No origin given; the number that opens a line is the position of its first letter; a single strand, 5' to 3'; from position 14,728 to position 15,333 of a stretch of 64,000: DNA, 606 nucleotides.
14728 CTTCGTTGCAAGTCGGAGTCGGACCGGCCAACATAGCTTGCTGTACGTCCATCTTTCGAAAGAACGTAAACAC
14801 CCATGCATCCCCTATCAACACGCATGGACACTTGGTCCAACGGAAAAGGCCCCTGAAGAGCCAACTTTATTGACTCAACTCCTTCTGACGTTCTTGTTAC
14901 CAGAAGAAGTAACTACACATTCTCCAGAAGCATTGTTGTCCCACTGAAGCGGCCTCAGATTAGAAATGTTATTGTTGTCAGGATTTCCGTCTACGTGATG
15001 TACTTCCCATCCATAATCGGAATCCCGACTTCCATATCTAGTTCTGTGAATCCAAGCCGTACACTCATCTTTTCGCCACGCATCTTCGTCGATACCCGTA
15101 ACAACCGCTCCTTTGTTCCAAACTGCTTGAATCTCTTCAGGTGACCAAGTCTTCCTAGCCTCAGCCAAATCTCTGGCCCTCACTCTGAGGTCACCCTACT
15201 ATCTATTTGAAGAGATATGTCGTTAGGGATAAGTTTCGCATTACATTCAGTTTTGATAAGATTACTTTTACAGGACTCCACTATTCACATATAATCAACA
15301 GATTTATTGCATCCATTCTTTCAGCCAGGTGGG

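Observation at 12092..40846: About 28.7-kb integrated island at the tRNA, with exact 26-bp att repeats bracketed by identical palindromes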

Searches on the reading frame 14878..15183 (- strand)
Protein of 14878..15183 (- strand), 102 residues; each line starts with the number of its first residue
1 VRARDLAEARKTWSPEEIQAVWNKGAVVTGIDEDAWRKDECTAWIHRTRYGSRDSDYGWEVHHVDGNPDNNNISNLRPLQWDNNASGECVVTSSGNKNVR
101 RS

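Call 10: search_protein_families(library=pfam, proteins=[window:14878-15183:-], max_evalue=0.01)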
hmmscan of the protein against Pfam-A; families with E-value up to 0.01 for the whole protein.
window:14878-15183:- (102 aa): 1 family
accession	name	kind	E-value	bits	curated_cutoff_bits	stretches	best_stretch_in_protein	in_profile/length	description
PF13392.12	HNH_3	-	6.6e-07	29.3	24.8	1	58-77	18-37/46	HNH endonuclease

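Call 72: search_protein_families(library=padloc, proteins=[window:14878-15183:-], max_evalue=0.001)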
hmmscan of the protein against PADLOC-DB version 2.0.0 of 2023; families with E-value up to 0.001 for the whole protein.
window:14878-15183:- (102 aa): 0 families
